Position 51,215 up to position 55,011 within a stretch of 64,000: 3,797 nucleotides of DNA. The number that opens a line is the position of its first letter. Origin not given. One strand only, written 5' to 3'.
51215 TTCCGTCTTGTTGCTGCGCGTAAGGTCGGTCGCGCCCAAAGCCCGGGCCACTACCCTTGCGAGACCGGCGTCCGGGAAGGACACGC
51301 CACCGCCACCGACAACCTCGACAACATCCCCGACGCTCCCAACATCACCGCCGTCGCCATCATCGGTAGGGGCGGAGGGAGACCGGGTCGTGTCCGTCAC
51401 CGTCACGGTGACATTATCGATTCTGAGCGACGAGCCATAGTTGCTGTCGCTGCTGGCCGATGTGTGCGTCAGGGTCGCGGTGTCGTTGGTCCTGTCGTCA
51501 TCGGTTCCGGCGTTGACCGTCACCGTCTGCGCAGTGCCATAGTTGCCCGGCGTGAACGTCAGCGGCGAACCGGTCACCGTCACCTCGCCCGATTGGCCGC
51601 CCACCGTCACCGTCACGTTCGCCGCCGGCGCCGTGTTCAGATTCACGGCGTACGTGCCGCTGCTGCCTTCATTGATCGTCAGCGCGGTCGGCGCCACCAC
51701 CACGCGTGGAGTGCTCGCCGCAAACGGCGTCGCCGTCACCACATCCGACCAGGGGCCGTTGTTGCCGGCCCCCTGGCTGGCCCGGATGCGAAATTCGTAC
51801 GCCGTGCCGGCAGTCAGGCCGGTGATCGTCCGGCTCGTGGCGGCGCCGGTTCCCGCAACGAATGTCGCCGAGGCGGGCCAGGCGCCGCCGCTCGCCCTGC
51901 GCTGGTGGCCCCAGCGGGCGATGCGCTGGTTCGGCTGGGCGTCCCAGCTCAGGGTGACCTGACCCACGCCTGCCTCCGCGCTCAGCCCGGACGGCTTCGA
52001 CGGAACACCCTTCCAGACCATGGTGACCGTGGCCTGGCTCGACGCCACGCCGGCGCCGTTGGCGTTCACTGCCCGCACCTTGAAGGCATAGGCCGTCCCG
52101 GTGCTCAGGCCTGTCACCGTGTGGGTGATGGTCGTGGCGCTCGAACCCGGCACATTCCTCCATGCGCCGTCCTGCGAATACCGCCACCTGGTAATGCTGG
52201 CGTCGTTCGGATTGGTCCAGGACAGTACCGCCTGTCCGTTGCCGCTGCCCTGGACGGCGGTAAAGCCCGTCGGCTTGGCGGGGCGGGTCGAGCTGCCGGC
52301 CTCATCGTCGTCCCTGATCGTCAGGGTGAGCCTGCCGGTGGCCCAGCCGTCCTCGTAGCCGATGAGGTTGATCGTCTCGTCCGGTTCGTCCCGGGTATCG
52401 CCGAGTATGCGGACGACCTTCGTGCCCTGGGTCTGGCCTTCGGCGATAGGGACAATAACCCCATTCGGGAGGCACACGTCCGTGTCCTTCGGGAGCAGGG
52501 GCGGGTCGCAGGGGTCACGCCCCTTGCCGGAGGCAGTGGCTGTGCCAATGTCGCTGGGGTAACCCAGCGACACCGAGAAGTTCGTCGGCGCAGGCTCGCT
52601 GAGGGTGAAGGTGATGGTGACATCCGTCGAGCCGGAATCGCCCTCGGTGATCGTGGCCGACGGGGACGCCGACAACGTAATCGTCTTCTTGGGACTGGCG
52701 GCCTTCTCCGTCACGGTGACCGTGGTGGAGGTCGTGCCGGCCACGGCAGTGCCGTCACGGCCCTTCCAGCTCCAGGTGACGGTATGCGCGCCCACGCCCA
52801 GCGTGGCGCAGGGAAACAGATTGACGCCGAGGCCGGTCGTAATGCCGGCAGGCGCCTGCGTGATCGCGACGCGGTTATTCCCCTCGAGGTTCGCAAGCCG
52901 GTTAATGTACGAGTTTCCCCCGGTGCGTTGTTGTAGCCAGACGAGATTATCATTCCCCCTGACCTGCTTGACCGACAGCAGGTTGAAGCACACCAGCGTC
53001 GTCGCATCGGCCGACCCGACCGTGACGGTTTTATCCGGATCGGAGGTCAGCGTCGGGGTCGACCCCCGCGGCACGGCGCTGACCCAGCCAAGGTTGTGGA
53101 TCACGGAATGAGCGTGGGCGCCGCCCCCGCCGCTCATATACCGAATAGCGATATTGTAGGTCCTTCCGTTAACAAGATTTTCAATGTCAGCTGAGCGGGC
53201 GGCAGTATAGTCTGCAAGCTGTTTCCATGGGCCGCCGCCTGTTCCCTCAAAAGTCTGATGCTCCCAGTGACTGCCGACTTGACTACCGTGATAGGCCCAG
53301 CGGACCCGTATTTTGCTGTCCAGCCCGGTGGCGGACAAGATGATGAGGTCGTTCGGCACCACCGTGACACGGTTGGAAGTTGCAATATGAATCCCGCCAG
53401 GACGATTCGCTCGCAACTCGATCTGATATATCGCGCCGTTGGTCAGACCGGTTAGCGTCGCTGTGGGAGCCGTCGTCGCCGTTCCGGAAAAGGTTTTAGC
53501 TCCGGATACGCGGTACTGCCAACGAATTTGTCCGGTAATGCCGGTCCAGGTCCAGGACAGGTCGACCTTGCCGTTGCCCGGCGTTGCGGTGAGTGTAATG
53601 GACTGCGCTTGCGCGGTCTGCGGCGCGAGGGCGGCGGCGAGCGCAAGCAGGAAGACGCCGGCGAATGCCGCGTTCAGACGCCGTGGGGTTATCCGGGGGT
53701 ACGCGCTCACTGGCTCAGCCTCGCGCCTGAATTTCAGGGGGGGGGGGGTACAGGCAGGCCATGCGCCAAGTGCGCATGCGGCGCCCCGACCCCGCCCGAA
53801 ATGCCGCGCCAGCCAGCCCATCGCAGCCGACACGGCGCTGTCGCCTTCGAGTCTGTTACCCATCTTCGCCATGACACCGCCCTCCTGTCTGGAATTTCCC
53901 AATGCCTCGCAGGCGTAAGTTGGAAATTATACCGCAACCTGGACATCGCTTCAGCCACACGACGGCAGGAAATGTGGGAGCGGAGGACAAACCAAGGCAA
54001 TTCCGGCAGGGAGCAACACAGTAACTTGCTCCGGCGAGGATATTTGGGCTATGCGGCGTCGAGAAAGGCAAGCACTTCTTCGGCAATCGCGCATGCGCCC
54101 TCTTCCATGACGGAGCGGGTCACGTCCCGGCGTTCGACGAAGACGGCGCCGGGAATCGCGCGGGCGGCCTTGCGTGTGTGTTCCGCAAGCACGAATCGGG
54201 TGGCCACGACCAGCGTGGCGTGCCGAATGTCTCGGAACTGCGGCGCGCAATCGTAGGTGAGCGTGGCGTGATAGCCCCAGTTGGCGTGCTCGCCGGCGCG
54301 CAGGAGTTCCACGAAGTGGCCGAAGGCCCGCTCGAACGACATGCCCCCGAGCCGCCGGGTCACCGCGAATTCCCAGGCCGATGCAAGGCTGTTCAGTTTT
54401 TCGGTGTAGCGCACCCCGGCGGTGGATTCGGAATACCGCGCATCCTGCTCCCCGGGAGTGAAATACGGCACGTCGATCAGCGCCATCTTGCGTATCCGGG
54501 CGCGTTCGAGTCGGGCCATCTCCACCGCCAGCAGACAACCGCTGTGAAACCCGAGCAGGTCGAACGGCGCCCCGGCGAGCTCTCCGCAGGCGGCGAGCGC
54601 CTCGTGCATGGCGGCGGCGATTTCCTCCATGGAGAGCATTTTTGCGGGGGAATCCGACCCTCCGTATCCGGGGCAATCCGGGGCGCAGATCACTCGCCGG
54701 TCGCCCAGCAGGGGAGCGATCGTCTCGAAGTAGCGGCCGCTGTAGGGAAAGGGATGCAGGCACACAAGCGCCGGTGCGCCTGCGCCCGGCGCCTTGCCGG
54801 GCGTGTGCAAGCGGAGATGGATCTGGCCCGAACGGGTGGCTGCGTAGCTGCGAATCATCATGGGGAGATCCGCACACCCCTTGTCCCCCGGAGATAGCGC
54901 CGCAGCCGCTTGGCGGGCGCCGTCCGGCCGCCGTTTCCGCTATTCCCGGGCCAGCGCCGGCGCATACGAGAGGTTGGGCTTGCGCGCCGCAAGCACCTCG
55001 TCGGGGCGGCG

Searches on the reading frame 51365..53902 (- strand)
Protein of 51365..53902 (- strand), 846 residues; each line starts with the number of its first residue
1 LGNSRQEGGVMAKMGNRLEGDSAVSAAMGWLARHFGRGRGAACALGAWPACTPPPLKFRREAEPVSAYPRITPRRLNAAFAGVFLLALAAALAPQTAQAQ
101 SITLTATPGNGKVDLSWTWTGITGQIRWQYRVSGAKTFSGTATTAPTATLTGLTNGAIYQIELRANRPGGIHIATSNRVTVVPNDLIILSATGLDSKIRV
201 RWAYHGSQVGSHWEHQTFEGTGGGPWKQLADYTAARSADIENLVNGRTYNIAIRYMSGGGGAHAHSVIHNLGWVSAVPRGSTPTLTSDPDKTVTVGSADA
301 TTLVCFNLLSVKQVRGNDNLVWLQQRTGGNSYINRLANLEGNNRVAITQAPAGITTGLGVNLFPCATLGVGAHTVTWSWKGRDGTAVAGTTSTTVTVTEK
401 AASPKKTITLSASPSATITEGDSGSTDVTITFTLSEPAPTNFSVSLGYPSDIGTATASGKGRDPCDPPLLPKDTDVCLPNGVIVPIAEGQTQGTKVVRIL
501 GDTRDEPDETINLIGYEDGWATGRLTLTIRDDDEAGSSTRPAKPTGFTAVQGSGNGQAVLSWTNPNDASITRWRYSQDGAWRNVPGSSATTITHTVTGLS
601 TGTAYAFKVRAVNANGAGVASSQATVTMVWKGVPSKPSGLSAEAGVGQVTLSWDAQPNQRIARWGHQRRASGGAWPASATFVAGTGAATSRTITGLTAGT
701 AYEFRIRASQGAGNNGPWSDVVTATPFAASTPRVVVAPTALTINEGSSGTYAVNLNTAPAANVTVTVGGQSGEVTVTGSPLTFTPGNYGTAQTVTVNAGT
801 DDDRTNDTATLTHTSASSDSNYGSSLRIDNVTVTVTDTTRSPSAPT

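Call 52: search_protein_families(library=pfam, proteins=[window:51365-53902:-], max_evalue=1)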
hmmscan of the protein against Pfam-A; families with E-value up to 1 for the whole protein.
window:51365-53902:- (846 aa): 10 families
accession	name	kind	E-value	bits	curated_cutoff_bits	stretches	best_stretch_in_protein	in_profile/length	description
PF00041.27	fn3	-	6.4e-26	90.8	25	4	543-625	2-82/84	Fibronectin type III domain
PF25059.1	FN3_DSCAM-DSCAML_C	-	7.5e-10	39.5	39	2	572-625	26-78/89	DSCAM/DSCAML C-terminal Fn3-like domain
PF16656.11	Pur_ac_phosph_N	-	9.5e-08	32.9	30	2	648-724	14-91/93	Purple acid Phosphatase, N-terminal domain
PF16323.11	DUF4959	-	3.8e-05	24.4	32.9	1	538-622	16-100/106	Domain of unknown function (DUF4959)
PF07691.17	PA14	-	4.2e-05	23.8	24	0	206-266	78-128/147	PA14 domain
PF21466.3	GH101_dom-5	-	0.0076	16.5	27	0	586-613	40-67/145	Endo-alpha-N-acetylgalactosaminidase, domain 5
PF13464.11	RodZ_C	-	0.13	12.7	23.9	0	278-303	26-51/72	RodZ C-terminal domain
PF20869.2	FAM186A_PQQAQ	-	0.21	11.8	45.7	1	87-105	6-24/42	FAM186A, PQQAQ repeat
PF25358.1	PH_fung_RdRP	-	0.25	11.4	27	1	377-437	26-81/169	Fungal RdRP associated PH-like domain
PF25788.1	Ig_Rha78A_N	-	0.37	11.5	27.4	0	694-723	69-98/105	Rha78A-like, N-terminal immunoglobulin domain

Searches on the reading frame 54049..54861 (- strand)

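Call 27: search_protein_families(library=ncbifam, proteins=[window:54049-54861:-], max_evalue=0.001)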
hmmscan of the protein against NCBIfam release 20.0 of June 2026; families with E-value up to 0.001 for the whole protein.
window:54049-54861:- (270 aa): 9 families
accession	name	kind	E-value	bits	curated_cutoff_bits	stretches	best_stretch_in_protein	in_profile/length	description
NF051488.1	bifunc_PcaDC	exception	3e-10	39.8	390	1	25-268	11-251/375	bifunctional 3-oxoadipate enol-lactonase/4-carboxymuconolactone decarboxylase PcaDC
TIGR03056.1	bchO_mg_che_rel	equivalog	7.2e-07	28.5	172.55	1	8-129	10-126/278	alpha/beta fold hydrolase BchO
NF011457.0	PRK14875.1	equivalog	9.1e-07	28.2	307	1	28-129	131-229/372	acetoin dehydrogenase dihydrolipoyllysine-residue acetyltransferase subunit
TIGR03695.1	menH_SHCHC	equivalog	1.6e-06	27.8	208.55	1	30-129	3-102/252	2-succinyl-6-hydroxy-2,4-cyclohexadiene-1-carboxylate synthase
NF051487.1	bifunc_PcaCD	exception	3e-06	26.6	430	1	28-267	171-411/413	bifunctional 4-carboxymuconolactone decarboxylase/3-oxoadipate enol-lactonase PcaCD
TIGR01738.1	bioH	equivalog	1.4e-05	24.8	206.95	1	26-129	1-96/245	pimeloyl-ACP methyl ester esterase BioH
TIGR02427.1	protocat_pcaD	equivalog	0.00034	20.1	255.85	0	23-129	7-110/251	3-oxoadipate enol-lactonase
NF002938.0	PRK03592.1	equivalog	0.00035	20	241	1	26-148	28-144/298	haloalkane dehalogenase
NF004514.1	PRK05855.1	equivalog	0.00074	18.2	455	1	8-108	4-101/578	SDR family oxidoreductase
